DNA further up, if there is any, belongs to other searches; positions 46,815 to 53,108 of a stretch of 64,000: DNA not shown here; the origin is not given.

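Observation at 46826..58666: ~11.8 kb cassette bounded by 85-bp imperfect direct repeats carrying a tasA-like/sipW/giant subtilase-adhesin operon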

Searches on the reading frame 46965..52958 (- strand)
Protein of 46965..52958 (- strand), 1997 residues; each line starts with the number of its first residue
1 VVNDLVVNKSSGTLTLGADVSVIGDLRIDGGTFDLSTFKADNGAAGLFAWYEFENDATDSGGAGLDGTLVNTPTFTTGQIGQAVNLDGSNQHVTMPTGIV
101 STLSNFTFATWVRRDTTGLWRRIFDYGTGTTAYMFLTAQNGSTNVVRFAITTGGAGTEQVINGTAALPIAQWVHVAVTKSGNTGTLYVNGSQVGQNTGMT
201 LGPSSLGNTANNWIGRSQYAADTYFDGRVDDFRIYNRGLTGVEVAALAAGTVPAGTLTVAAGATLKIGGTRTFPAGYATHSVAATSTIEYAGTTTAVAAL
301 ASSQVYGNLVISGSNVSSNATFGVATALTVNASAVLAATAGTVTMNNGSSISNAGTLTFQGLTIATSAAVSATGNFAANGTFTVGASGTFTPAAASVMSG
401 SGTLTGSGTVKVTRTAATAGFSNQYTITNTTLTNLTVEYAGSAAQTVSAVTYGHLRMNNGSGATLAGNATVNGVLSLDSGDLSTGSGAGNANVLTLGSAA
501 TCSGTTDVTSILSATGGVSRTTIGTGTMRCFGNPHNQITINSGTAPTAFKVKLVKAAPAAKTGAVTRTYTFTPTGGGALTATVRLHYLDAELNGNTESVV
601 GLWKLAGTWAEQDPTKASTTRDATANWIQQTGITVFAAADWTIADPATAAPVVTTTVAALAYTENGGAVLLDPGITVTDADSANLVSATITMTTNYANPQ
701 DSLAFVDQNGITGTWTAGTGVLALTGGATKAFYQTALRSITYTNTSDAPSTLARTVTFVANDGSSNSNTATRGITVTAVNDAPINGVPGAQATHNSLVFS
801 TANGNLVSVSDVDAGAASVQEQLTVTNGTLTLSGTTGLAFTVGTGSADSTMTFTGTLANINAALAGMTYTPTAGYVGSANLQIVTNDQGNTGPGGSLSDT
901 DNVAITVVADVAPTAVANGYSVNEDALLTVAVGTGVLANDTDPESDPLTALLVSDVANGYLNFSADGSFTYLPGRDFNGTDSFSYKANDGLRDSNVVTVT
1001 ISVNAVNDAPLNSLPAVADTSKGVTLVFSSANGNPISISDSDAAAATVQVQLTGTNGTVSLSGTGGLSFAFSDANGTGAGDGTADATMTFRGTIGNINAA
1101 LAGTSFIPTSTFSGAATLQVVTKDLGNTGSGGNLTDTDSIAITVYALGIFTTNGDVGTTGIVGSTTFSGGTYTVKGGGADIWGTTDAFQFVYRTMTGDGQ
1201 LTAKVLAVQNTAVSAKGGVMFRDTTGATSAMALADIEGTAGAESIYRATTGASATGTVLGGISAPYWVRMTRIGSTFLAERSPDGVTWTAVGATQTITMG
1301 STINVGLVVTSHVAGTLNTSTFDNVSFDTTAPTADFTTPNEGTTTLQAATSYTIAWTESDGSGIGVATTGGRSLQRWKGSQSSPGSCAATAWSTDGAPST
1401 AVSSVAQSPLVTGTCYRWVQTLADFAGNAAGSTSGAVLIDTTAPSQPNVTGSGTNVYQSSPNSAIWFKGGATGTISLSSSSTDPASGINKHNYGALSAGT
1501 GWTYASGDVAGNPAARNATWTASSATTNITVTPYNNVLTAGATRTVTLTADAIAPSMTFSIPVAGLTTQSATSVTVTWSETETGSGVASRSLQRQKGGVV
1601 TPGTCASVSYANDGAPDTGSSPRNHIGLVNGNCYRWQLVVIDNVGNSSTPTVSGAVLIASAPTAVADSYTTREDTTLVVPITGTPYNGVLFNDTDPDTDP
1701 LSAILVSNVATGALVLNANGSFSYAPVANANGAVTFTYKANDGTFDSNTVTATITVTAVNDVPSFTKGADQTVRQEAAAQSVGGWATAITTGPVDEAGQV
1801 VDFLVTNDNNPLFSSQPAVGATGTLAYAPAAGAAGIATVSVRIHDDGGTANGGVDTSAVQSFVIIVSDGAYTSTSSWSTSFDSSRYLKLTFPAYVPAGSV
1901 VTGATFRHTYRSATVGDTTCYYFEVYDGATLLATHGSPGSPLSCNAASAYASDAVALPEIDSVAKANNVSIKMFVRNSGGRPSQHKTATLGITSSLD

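Call 9: search_protein_families(library=pfam, proteins=[window:46965-52958:-], max_evalue=0.01)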
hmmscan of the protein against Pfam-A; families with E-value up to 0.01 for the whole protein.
window:46965-52958:- (1997 aa): 4 families
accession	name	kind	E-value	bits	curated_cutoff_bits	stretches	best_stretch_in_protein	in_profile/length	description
PF13385.13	Laminin_G_3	-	5.5e-31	108.2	27.6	1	87-245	1-151/151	Concanavalin A-like lectin/glucanases superfamily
PF17963.7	Big_9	-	2.9e-30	105.4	23.6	2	912-1001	3-88/89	Bacterial Ig domain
PF17803.7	Cadherin_4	-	2.7e-26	92.3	25.1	4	1660-1724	12-71/71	Bacterial cadherin-like domain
PF17892.7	Cadherin_5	-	7e-25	87.2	26.5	2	1660-1757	3-98/98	Cadherin-like domain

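Call 18: search_protein_families(library=ncbifam, proteins=[window:46965-52958:-], max_evalue=0.01)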
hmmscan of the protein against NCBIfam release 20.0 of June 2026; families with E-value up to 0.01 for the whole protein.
window:46965-52958:- (1997 aa): 1 family
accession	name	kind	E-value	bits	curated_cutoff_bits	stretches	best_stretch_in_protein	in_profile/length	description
NF012211.1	tand_rpt_95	domain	7.6e-33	112.4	90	3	921-1012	1-93/98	tandem-95 repeat protein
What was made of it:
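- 46965..55780 (-): Giant secreted protein gene: S8 subtilase, beta-helix-like repeats, LamG, Big_9/tandem-95 and cadherin-like domains, and a C-terminal domain shared with the 251-aa protein. Two frameshifts in this window (about 53133 and 53351-53359). Pfam and NCBIfam (calls 9, 18).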
